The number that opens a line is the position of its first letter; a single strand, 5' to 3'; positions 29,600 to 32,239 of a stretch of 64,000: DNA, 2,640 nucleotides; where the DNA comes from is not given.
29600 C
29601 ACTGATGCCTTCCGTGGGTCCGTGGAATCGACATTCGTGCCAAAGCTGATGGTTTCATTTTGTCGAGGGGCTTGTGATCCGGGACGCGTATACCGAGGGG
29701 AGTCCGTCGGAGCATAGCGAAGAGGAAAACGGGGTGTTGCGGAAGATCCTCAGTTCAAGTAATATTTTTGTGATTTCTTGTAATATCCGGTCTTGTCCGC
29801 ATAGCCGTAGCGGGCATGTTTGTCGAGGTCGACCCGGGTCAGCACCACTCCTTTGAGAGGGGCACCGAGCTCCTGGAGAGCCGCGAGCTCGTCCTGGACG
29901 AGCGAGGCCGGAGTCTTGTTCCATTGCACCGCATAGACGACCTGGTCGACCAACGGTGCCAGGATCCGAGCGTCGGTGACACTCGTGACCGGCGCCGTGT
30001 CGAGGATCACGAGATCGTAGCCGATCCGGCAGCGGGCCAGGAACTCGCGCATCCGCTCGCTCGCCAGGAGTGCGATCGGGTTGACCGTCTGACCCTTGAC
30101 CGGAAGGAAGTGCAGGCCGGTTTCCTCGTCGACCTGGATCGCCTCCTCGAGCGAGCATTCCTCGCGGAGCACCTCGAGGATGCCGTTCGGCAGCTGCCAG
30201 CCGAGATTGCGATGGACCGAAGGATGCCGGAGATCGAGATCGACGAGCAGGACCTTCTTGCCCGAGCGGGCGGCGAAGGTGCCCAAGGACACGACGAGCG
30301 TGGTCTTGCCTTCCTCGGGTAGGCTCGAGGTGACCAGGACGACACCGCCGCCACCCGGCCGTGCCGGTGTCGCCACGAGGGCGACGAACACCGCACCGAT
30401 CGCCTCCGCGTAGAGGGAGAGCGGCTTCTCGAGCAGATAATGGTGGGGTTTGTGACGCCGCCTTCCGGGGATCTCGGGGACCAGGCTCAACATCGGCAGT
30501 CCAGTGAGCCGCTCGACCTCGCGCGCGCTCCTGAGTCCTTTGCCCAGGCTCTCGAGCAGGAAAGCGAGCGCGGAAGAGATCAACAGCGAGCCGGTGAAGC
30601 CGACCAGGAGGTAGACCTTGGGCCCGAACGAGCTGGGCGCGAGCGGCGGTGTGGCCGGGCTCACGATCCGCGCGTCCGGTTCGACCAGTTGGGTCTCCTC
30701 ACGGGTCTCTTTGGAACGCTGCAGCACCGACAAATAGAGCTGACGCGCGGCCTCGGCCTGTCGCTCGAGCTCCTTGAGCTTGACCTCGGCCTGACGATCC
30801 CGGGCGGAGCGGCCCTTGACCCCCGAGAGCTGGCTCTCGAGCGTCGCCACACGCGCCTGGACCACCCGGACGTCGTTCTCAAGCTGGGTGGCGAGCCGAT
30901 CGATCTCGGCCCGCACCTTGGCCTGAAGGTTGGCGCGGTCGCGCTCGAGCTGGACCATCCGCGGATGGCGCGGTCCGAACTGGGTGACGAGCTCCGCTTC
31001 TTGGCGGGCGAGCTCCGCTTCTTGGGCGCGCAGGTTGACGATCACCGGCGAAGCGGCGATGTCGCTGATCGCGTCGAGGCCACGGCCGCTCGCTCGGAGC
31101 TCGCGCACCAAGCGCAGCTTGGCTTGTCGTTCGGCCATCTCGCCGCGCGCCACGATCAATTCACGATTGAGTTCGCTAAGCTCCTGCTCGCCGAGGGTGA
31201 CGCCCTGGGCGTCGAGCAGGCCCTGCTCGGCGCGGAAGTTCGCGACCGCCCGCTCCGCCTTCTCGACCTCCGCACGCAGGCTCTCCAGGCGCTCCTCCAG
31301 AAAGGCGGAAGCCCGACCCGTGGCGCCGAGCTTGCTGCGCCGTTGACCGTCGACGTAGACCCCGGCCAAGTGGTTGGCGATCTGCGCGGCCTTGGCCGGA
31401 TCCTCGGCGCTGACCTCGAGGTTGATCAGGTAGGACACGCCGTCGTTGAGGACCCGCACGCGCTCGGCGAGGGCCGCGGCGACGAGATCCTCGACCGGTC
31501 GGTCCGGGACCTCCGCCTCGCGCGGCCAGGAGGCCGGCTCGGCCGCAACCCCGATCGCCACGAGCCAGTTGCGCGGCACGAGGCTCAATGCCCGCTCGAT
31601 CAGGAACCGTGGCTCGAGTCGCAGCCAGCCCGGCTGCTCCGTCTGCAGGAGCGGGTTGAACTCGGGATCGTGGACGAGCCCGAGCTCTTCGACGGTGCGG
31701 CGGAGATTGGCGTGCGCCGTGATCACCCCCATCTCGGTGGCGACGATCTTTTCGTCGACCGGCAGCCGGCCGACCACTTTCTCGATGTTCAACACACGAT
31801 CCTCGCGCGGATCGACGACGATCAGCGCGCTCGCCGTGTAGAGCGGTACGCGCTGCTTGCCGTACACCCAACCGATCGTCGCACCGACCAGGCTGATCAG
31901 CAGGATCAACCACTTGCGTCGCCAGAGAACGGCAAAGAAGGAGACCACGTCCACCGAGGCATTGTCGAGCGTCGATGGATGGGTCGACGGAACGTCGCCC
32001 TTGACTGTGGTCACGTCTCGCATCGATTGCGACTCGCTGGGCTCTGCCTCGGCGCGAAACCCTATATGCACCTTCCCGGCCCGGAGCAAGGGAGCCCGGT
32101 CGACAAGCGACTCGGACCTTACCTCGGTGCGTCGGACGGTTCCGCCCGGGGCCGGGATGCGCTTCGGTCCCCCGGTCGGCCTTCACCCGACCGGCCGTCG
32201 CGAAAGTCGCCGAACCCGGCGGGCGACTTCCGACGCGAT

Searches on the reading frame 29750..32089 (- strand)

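Call 16: search_protein_families(library=pfam, proteins=[window:29750-32089:-], max_evalue=0.00001)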
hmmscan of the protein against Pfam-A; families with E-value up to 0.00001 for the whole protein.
window:29750-32089:- (779 aa): 3 families
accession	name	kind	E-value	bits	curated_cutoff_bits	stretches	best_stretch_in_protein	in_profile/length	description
PF13614.12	AAA_31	-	2.5e-11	44.3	27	1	594-722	14-148/177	AAA domain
PF02706.20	Wzz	-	1.9e-10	41.3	25.5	1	46-135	3-90/91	Chain length determinant protein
PF01656.29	CbiA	-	2e-07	31.5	25.4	1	592-760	9-90/125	CobQ/CobB/MinD/ParA nucleotide binding domain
